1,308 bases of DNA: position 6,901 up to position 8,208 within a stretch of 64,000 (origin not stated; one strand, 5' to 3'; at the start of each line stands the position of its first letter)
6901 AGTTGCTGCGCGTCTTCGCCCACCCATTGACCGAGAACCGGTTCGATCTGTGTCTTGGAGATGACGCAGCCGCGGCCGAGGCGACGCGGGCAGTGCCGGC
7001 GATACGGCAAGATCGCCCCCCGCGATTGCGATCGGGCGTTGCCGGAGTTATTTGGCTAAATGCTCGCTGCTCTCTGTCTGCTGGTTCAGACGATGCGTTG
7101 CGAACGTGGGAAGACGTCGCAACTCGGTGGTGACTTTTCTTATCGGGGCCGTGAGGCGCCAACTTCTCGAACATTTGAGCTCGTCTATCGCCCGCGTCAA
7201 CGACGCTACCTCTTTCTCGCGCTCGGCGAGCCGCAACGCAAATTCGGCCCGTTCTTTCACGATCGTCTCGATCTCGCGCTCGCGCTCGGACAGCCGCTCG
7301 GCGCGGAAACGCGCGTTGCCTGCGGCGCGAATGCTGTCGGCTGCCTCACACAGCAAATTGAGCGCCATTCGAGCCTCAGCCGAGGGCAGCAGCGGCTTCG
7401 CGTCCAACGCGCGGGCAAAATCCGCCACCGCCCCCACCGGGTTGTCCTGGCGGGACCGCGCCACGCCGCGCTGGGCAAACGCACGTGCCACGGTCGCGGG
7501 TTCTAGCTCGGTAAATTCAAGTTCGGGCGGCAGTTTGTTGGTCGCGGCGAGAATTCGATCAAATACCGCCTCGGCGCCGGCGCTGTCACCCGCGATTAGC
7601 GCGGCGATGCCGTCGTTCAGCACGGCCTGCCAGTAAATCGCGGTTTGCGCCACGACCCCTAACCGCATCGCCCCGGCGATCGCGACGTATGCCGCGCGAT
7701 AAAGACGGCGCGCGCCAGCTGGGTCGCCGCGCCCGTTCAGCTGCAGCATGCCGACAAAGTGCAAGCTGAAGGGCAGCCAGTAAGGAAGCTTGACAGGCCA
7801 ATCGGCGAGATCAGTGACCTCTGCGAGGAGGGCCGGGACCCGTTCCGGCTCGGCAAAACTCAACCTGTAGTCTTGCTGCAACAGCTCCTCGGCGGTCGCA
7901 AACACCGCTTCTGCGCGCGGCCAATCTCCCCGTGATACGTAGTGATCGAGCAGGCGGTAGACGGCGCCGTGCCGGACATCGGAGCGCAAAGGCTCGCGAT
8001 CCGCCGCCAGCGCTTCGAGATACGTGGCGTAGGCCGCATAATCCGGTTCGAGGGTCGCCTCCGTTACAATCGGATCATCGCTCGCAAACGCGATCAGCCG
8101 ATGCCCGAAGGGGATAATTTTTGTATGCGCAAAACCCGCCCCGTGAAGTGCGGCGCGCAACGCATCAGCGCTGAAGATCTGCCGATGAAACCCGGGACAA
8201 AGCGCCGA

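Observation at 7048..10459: Tandem zinc-ribbon methyltransferase paralogs; one carries a coiled coil and an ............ tail (WbdD-like terminator or ruler hypothesis)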

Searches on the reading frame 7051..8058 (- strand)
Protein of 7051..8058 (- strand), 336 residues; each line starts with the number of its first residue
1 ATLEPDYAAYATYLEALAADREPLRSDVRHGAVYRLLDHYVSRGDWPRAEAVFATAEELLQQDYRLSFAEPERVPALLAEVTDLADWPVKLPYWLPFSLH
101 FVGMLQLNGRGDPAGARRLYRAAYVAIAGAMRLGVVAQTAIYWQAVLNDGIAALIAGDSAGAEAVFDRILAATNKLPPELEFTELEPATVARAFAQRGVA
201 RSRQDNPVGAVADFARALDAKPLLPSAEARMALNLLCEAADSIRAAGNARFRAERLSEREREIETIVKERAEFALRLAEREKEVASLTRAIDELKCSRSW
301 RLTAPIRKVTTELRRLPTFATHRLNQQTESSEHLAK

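Call 85: predict_structure(alignment_id=A7)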
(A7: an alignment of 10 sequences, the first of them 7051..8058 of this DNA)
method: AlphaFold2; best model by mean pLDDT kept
length: 336 residues; sequences in the alignment: 10
mean_pLDDT: 86.2   pTM: 0.72
mean pLDDT of the five models: 86.2, 86.2, 84.3, 83.7, 82.9
residues with pLDDT >= 90: 197; 70-90: 91; 50-70: 38; < 50: 10
segments of 3 or more residues with pLDDT < 50: 333-336
pLDDT, mean of each block of 10 residues (from residue 1): 68 93 87 95 95 96 94 95 89 93 96 97 95 82 96 98 97 87 89 98 96 97 94 95 87 81 83 82 79 65 55 59 55 47
secondary structure, 60 per line:
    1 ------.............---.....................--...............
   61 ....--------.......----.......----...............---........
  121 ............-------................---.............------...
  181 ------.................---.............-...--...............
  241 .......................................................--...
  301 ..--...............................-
elements in order: H7-19 H23-43 H46-64 H73-79 H84-90 H95-109 H113-132 H140-155 H159-171 H187-203 H207-219 H226-295 H298-302 H305-335

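Call 88: fold_search(model_id=the predicted structure, library=pdb)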
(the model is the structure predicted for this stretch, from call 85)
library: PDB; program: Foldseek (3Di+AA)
matches with E <= 10: 1251; with E <= 0.001: 13
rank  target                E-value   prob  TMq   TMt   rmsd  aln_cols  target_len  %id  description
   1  6hc2_E                1.5e-04  1.00  0.37  0.35  13.1       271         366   15  Crystal structure of NuMA/LGN hetero-hexamers (released 2019-05-29)
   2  6hc2_A                1.9e-04  1.00  0.37  0.35  13.5       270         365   15  Crystal structure of NuMA/LGN hetero-hexamers (released 2019-05-29)
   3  7v1l_B                3.4e-04  1.00  0.38  0.55  24.7       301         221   16  Structure of sNASP core in complex with H3 alpha3 helix peptide (released 2022-04-20)
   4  6hc2_S                3.6e-04  1.00  0.37  0.35  12.2       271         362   15  Crystal structure of NuMA/LGN hetero-hexamers (released 2019-05-29)
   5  6hc2_C                3.7e-04  1.00  0.37  0.35  11.8       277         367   15  Crystal structure of NuMA/LGN hetero-hexamers (released 2019-05-29)
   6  7v1m_G                4.4e-04  1.00  0.38  0.60   6.8       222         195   18  Structural basis for the co-chaperone relationship of sNASP and ASF1b (released 2022-04-20)
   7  7v1k                  6.6e-04  1.00  0.38  0.55  20.5       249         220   18  Apo structure of sNASP core (released 2022-04-20)
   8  3sf4_C                7.5e-04  1.00  0.37  0.37  12.3       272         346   16  Crystal structure of the complex between the conserved cell polarity proteins Inscuteable and LGN (released 2011-11-23)
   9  3gw4_A                8.2e-04  1.00  0.42  0.68   5.6       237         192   20  Crystal structure of uncharacterized protein from Deinococcus radiodurans. Northeast Structural Genomics Consortium Ta (released 2009-04-21)
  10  4wnd_A                8.9e-04  1.00  0.37  0.38  14.7       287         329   16  Crystal structure of the TPR domain of LGN in complex with Frmpd4/Preso1 at 1.5 Angstrom resolution (released 2015-09-16)
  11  3sf4_A                9.3e-04  1.00  0.37  0.35  12.2       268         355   15  Crystal structure of the complex between the conserved cell polarity proteins Inscuteable and LGN (released 2011-11-23)
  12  3gw4_B                9.8e-04  1.00  0.41  0.64   5.9       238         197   19  Crystal structure of uncharacterized protein from Deinococcus radiodurans. Northeast Structural Genomics Consortium Ta (released 2009-04-21)
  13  3edt_B                9.8e-04  1.00  0.40  0.50   7.5       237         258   18  Crystal structure of the mutated S328N hKLC2 TPR domain (released 2009-02-10)
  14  3sf4_B                1.2e-03  1.00  0.36  0.35  13.0       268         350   16  Crystal structure of the complex between the conserved cell polarity proteins Inscuteable and LGN (released 2011-11-23)
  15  7ai4_B                1.3e-03  1.00  0.43  0.59   7.9       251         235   15  Crystal structure of the KLC1-TPR domain truncated from its nonTPR region ([A1-B6]-Delta-nonTPR fragment) (released 2021-10-06)
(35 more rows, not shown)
